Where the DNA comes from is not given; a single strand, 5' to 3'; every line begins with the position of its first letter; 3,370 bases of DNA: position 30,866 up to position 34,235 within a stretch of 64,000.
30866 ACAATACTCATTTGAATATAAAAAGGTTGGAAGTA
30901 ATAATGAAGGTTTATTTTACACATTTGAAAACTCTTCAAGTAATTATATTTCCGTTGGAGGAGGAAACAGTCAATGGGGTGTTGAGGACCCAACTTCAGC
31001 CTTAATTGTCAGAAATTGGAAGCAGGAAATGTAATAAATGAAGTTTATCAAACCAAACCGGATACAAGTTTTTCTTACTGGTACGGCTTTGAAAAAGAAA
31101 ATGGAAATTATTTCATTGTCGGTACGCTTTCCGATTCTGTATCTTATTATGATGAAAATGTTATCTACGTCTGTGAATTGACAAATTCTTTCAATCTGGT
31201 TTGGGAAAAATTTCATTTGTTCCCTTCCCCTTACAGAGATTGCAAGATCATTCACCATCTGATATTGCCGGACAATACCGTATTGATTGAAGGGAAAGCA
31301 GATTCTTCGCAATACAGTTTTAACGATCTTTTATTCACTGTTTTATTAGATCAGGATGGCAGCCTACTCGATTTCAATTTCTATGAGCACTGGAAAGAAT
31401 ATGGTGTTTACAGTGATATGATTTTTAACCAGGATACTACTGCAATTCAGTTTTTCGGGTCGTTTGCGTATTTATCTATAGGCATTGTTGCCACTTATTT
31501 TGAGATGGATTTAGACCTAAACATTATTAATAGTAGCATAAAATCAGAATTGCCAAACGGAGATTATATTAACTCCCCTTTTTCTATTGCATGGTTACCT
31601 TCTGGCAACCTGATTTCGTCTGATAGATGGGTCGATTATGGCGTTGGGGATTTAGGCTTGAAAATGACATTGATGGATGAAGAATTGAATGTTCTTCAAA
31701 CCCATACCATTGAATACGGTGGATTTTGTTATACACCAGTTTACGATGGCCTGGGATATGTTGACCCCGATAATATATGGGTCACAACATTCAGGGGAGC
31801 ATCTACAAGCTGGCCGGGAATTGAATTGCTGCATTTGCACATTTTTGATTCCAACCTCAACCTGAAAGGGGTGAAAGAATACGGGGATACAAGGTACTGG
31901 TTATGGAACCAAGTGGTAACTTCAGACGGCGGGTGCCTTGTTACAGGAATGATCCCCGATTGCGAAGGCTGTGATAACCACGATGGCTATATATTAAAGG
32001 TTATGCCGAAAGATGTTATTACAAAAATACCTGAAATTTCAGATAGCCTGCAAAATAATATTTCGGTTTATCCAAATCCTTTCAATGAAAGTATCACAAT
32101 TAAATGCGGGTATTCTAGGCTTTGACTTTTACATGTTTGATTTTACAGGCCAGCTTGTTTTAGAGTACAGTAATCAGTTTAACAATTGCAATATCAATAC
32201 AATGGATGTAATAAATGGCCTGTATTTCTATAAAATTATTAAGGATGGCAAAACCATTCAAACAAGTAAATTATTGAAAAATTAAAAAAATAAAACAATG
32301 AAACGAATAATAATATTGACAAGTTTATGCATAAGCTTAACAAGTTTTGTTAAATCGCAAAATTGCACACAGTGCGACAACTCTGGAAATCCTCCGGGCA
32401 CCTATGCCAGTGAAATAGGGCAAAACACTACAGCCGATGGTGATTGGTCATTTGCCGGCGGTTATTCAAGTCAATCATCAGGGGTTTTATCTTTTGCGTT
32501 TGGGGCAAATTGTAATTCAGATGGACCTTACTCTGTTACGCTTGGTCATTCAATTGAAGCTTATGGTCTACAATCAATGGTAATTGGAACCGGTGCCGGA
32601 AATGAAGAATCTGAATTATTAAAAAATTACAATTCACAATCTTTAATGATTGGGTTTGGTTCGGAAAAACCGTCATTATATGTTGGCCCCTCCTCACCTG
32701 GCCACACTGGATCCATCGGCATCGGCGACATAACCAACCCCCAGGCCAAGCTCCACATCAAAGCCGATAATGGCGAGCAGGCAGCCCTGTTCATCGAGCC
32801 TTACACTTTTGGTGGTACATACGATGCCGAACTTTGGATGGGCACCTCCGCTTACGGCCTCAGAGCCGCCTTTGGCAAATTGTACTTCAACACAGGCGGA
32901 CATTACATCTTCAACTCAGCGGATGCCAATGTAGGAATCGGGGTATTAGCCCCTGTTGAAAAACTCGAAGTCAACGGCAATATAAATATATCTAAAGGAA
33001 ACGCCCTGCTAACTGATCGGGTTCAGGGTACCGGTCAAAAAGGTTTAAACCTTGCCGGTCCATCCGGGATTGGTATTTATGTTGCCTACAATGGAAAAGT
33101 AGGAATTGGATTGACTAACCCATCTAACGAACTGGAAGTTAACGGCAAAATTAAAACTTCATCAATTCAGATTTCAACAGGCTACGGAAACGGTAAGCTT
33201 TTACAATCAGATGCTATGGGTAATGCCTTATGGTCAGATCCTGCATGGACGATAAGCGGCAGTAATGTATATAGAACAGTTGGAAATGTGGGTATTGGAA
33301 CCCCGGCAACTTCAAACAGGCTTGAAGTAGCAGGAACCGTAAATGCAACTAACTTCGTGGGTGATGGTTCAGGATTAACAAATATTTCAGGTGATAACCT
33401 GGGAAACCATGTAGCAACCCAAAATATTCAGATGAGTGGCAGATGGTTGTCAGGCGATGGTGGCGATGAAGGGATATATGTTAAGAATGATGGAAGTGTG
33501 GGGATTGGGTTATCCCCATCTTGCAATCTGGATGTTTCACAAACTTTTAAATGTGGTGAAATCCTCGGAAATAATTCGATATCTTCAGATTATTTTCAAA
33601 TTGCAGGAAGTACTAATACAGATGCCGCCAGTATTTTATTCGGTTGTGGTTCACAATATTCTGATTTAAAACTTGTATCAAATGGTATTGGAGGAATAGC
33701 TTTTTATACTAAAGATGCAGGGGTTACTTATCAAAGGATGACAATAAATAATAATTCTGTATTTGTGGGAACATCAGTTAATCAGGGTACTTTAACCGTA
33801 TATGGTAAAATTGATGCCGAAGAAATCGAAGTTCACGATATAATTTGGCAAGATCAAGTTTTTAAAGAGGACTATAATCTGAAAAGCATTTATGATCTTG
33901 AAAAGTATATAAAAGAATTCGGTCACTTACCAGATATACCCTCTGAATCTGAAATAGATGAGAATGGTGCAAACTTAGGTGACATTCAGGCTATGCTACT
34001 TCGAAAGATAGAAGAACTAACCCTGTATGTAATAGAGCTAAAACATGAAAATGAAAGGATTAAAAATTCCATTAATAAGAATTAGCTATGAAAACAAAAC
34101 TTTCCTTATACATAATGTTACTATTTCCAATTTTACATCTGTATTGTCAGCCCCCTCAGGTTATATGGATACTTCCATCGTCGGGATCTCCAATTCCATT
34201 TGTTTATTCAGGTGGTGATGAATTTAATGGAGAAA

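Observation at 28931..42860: Tandem segmental duplication of a ~7-kb T9SS surface-protein cassette bounded by composite hairpin blocks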

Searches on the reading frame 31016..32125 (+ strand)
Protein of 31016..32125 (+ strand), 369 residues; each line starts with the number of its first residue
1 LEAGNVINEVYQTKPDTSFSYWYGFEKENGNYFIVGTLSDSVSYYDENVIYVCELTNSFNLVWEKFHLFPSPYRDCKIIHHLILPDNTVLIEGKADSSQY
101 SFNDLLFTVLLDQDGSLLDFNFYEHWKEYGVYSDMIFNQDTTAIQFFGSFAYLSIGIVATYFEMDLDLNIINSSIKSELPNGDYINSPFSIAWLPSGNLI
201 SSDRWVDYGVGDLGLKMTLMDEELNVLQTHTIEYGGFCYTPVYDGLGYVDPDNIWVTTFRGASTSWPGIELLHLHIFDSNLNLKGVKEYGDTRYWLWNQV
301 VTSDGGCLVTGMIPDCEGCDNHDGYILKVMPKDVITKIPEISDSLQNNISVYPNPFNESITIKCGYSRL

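Call 13: search_protein_families(library=pfam, proteins=[window:31016-32125:+], max_evalue=0.1)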
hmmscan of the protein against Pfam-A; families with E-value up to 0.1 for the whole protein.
window:31016-32125:+ (369 aa): 0 families

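Call 14: search_protein_families(library=ncbifam, proteins=[window:31016-32125:+], max_evalue=0.1)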
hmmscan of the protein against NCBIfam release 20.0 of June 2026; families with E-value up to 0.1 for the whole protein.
window:31016-32125:+ (369 aa): 0 families

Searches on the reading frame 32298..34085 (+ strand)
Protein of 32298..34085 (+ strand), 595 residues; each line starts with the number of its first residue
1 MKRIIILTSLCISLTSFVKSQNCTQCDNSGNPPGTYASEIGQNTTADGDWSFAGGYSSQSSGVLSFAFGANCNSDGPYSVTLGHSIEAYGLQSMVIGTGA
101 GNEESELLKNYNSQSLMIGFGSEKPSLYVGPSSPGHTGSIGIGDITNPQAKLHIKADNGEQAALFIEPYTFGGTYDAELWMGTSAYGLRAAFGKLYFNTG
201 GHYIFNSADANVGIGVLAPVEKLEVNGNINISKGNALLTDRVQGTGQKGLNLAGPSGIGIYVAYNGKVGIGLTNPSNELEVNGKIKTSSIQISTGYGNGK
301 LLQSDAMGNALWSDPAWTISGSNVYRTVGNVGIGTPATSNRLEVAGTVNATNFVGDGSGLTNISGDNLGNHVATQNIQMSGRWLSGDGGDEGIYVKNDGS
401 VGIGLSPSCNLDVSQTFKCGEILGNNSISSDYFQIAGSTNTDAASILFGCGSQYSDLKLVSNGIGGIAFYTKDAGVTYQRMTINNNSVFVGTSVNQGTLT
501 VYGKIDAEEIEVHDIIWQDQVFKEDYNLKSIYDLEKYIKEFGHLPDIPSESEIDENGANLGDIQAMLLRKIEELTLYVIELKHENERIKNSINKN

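Call 13: search_protein_families(library=pfam, proteins=[window:32298-34085:+], max_evalue=0.1)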
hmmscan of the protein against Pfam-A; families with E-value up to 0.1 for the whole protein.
window:32298-34085:+ (595 aa): 0 families

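Call 14: search_protein_families(library=ncbifam, proteins=[window:32298-34085:+], max_evalue=0.1)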
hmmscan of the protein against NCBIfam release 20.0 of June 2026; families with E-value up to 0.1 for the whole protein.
window:32298-34085:+ (595 aa): 0 families

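Call 48: find_homologous_proteins(query=window:32298-34085:+)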
Query window:32298-34085:+ (595 aa): 1836 proteins with E <= 0.001 among 8000 candidates; the best 120 are listed.
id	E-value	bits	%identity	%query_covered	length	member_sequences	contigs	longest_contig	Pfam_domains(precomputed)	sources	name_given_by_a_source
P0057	0.0e+0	1327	100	100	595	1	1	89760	-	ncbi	ncbi:MAG: hypothetical protein R2764_16020 [Bacteroidales bacterium]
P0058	9.6e-155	534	69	39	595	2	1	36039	PF18962.8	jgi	-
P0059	9.9e-131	455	56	42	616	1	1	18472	PF18962.8,PF05658.20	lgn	-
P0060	4.0e-130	453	42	99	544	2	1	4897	-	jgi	jgi:hypothetical protein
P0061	1.0e-128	449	54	38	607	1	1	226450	PF18962.8,PF05658.20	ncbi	ncbi:MAG: T9SS type A sorting domain-containing protein [Bacteroidales bacterium]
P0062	8.0e-120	419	42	97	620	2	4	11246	-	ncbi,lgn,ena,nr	ncbi:MAG: hypothetical protein H8D45_22735 [Bacteroidetes bacterium]|nr:hypothetical protein [Bacter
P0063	4.4e-119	417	46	92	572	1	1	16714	-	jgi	jgi:hypothetical protein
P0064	9.2e-119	416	66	36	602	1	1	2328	PF18962.8,PF05658.20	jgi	jgi:hypothetical protein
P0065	2.6e-118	414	42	98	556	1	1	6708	-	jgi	jgi:hypothetical protein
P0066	1.5e-117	412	64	36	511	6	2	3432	PF18962.8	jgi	jgi:hypothetical protein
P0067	9.9e-115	402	59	36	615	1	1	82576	PF18962.8,PF05658.20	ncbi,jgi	jgi:hypothetical protein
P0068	6.0e-114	400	42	99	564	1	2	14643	-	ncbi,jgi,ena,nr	ncbi:MAG: hypothetical protein B6D61_08110 [Bacteroidetes bacterium 4484_249]|nr:MAG: hypothetical p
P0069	1.2e-113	399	48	62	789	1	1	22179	-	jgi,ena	jgi:hypothetical protein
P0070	1.5e-113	398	37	100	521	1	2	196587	-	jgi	jgi:hypothetical protein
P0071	3.6e-111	391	44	93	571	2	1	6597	PF05658.20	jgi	-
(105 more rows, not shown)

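Call 49: search_solved_structures(query=window:32298-34085:+, max_evalue=1)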
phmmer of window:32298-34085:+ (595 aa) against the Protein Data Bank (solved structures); distinct sequences matched with E-value up to 1: 3.
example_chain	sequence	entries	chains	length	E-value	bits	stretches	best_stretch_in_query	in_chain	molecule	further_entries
8ond_A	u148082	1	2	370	0.0061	18.2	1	129-249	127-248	bd2133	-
9jrr_A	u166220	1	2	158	0.32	12.5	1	450-500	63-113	DUF386 domain-containing protein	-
9uo9_B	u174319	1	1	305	0.44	12.1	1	107-190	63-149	Junctophilin-2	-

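Call 50: search_protein_families(library=phrogs, proteins=[window:32298-34085:+], max_evalue=0.01)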
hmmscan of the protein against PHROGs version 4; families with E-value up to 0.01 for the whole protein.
window:32298-34085:+ (595 aa): 3 families
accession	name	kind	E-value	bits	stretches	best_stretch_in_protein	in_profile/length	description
phrog_9942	-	tail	2.2e-09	36.9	2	262-361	651-757/1178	tail fiber protein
phrog_28668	-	unknown function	4.7e-07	30.9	0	201-260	21-78/153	-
phrog_3269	-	tail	5.7e-06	26.2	0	264-295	24-55/689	tail protein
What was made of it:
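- On Phage tail fibre / MAT fibre: phrog_9942 (tail fibre) at 2e-9 over about 100 residues, and PDB 8ond (Bd2133) at E 0.006 (calls 49, 50).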

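Call 120: search_protein_families(library=padloc, proteins=[window:32298-34085:+], max_evalue=0.001)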
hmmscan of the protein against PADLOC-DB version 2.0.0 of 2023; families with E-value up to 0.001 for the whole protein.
window:32298-34085:+ (595 aa): 0 families

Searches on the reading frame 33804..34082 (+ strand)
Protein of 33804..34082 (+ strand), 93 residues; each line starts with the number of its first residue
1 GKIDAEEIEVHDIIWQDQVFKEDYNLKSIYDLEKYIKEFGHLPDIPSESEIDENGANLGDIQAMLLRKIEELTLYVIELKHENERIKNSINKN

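Call 69: search_solved_structures(query=A5, max_evalue=10, show_alignments=2)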
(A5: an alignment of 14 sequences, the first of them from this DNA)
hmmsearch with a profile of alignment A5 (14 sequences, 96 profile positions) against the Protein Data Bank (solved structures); distinct sequences matched with E-value up to 10: 0.

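Call 70: search_protein_families(library=pfam, alignment_id=A5, max_evalue=10)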
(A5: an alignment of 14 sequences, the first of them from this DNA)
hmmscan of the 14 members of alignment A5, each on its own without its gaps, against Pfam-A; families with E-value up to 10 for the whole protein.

A. member 1, seq(93 aa): 1 family
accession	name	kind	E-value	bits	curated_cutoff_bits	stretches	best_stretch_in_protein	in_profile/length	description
PF06698.16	DUF1192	-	0.028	15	25.5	1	69-92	22-45/58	Protein of unknown function (DUF1192)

B. families by the number of members that match (of 14 scanned): 10 families
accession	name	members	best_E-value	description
PF04102.17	SlyX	4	0.0069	SlyX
PF06698.16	DUF1192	2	0.003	Protein of unknown function (DUF1192)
PF13075.11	DUF3939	2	0.024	Protein of unknown function (DUF3939)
PF07716.20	bZIP_2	2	0.098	Basic region leucine zipper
PF07342.17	TscT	1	0.013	TscT toxin protein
PF16515.11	HIP1_clath_bdg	1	0.014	Clathrin-binding domain of Huntingtin-interacting protein 1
PF12848.13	ABC_tran_Xtn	1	0.041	ABC transporter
PF15908.10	HMMR_C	1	0.073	Hyaluronan mediated motility receptor C-terminal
PF07558.16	Shugoshin_N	1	0.14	Shugoshin N-terminal coiled-coil region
PF16801.10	MSL1_dimer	1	1.4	Dimerisation domain of Male-specific-Lethal 1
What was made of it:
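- Tried and rejected: A profile search of PDB and a Pfam scan gave only spurious coiled-coil hits (calls 69, 70).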
